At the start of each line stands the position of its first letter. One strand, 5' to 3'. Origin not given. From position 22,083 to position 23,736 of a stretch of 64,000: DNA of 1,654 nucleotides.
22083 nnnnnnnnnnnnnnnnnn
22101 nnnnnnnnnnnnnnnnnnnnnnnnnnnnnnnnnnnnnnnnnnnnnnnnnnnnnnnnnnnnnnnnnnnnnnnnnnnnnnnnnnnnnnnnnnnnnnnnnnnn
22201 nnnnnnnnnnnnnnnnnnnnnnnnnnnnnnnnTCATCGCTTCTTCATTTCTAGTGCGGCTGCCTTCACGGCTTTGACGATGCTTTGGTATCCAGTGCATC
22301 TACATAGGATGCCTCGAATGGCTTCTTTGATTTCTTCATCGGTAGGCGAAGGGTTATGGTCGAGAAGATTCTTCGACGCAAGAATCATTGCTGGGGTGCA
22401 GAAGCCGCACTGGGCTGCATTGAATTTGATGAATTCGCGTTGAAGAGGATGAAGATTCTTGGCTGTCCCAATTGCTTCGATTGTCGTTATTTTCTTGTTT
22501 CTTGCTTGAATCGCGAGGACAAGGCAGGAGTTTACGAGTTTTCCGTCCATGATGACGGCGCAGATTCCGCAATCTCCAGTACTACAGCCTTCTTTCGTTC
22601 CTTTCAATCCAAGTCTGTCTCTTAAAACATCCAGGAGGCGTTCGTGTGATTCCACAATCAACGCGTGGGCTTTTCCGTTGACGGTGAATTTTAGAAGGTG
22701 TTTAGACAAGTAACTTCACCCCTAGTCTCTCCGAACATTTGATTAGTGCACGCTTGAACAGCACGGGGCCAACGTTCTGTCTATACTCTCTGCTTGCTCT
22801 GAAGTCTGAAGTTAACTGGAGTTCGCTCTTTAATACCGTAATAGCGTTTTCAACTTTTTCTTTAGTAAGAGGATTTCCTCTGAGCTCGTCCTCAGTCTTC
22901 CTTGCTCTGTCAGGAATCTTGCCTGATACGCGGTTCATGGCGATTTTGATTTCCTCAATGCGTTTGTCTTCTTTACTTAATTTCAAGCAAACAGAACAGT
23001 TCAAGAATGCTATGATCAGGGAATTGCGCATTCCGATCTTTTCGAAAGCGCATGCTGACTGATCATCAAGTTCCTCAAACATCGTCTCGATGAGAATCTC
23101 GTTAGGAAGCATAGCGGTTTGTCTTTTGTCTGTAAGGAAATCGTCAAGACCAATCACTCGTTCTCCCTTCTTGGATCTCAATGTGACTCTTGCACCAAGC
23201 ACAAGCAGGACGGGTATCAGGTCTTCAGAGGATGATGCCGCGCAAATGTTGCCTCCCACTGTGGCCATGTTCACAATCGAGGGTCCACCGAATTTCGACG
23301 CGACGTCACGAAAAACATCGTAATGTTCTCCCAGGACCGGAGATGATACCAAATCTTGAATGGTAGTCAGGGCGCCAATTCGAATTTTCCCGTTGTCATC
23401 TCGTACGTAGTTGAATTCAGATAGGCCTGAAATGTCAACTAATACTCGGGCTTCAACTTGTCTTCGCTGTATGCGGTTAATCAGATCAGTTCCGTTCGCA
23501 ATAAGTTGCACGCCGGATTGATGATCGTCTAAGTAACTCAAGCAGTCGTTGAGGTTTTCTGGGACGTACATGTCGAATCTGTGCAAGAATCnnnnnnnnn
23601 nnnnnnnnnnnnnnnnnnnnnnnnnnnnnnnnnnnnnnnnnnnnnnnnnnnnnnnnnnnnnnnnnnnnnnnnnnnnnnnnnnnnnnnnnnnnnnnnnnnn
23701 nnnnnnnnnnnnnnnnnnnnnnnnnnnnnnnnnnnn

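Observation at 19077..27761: Two Mo-hydroxylase (xanthine dehydrogenase-family) gene sets, each with its own embedded MoaD-like Gly-Gly ubiquitin-fold protein, in one nine-gene unit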

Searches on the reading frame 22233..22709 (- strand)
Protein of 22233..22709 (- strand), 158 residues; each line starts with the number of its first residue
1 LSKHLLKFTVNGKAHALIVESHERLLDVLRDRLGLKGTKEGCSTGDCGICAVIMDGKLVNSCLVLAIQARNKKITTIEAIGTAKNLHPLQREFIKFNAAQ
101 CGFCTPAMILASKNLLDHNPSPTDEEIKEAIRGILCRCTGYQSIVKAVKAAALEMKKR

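Call 3: search_protein_families(library=pfam, proteins=[window:22233-22709:-], max_evalue=0.01)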
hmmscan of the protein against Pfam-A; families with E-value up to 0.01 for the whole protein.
window:22233-22709:- (158 aa): 3 families
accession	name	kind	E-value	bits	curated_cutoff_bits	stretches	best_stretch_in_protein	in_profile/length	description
PF01799.25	Fer2_2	-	1.8e-30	105.3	30.3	1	76-149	1-75/75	[2Fe-2S] binding domain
PF00111.32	Fer2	-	1.9e-07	31.3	21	1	8-57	1-51/77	2Fe-2S iron-sulfur cluster binding domain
PF13085.11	Fer2_3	-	0.00032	21.1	27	1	39-81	49-90/107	2Fe-2S iron-sulfur cluster binding domain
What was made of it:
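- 22233..22709 (-): 2Fe-2S subunit of set 1, 158 aa, intact. PF01799 E=1.8e-30 and PF00111 (call 3).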

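Call 19: search_protein_families(library=ncbifam, proteins=[window:22233-22709:-], max_evalue=0.01)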
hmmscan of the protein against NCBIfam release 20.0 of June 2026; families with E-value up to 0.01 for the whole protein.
window:22233-22709:- (158 aa): 13 families
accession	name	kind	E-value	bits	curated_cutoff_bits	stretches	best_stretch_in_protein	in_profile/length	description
NF041020.1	glyceraldDH_gamma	equivalog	5e-54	182.3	290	1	6-156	13-163/164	glyceraldehyde dehydrogenase subunit gamma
NF043084.2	XdhC_XDHase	equivalog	1.5e-51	173.8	217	1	6-151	3-149/151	xanthine dehydrogenase subunit XdhC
NF045668.1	pterin_aldehy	equivalog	1.8e-51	175.2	1100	1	7-154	4-154/905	molybdopterin-dependent aldehyde oxidoreductase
TIGR03198.1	pucE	equivalog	3.2e-50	169.5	254.3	1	4-152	2-149/151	xanthine dehydrogenase subunit E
TIGR03193.1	4hydroxCoAred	equivalog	3.6e-50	169.7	257.8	1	5-152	1-148/148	4-hydroxybenzoyl-CoA reductase subunit gamma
NF008514.0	PRK11433.1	equivalog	7.9e-43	146.5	322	1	6-154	53-216/218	aldehyde dehydrogenase iron-sulfur subunit PaoA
TIGR03311.1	Se_dep_XDH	equivalog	1.7e-42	145.5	830.45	1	7-154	2-146/848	selenium-dependent xanthine dehydrogenase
NF007387.0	PRK09908.1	equivalog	1.8e-40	138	212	1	7-150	10-154/159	xanthine dehydrogenase iron sulfur-binding subunit XdhC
TIGR02963.1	xanthine_xdhA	equivalog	4.6e-39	134.3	467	1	7-152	2-158/468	xanthine dehydrogenase small subunit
TIGR02969.1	mam_aldehyde_ox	subfamily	4.5e-29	100.6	1912.3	1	6-150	3-159/1330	aldehyde oxidase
TIGR03313.1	Se_sel_red_Mo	hypoth_equivalog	1.6e-19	69.2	1101.9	1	8-154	1-147/951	molybdopterin-dependent oxidoreductase Mo/Fe-S-binding subunit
NF004616.0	PRK05950.1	subfamily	0.0066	15.6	228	1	39-138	55-154/238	succinate dehydrogenase iron-sulfur subunit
NF004898.0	PRK06259.1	equivalog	0.0071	15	385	1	5-64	18-74/488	fumarate reductase (CoM/CoB) subunit TfrB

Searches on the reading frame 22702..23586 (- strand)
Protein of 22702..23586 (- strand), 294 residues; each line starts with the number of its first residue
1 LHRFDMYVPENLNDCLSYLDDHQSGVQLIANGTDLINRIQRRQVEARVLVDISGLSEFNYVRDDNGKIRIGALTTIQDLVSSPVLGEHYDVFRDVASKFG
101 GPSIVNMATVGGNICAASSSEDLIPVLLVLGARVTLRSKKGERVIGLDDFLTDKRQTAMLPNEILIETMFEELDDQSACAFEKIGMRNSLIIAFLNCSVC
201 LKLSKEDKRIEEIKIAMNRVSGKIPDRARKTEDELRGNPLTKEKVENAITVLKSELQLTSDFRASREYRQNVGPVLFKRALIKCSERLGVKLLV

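Call 3: search_protein_families(library=pfam, proteins=[window:22702-23586:-], max_evalue=0.01)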
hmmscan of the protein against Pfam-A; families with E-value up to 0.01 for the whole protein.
window:22702-23586:- (294 aa): 2 families
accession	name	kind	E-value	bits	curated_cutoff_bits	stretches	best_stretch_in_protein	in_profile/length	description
PF00941.27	FAD_binding_5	-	5.6e-41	140.6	27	1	3-167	2-164/170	FAD binding domain in molybdopterin dehydrogenase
PF03450.22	CO_deh_flav_C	-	2.2e-17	63.5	25.5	1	185-282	6-100/102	CO dehydrogenase flavoprotein C-terminal domain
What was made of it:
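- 22702..23586 (-): FAD-binding subunit of set 1, 294 aa. PF00941 and PF03450 (call 3).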

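Call 19: search_protein_families(library=ncbifam, proteins=[window:22702-23586:-], max_evalue=0.01)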
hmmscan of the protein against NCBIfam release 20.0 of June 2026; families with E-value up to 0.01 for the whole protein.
window:22702-23586:- (294 aa): 8 families
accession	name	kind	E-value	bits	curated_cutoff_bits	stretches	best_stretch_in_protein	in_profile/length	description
NF043083.1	XdhB_XDHase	equivalog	7.8e-56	189.3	310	1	6-287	7-286/289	xanthine dehydrogenase subunit XdhB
NF007427.0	PRK09971.1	equivalog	4.1e-51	173.9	287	1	8-287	9-286/292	xanthine dehydrogenase FAD-binding subunit XdhB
NF041019.1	glyceraldDH_beta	equivalog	2.4e-50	171.3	350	1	3-282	5-278/280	glyceraldehyde dehydrogenase subunit beta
TIGR02963.1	xanthine_xdhA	equivalog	3.6e-45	154.5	467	1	6-281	195-465/468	xanthine dehydrogenase small subunit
TIGR03199.1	pucC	equivalog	1.6e-29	103.1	306.05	1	9-272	1-257/264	xanthine dehydrogenase subunit C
TIGR03195.1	4hydrxCoA_B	equivalog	3e-29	102.2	404.55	2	2-116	3-116/321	4-hydroxybenzoyl-CoA reductase subunit beta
TIGR03312.1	Se_sel_red_FAD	hypoth_equivalog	4.3e-14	52.3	241.5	1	7-285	5-251/257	molybdopterin-dependent oxidoreductase FAD-binding subunit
TIGR02969.1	mam_aldehyde_ox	subfamily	8.1e-09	33.5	1912.3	1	97-261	338-502/1330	aldehyde oxidase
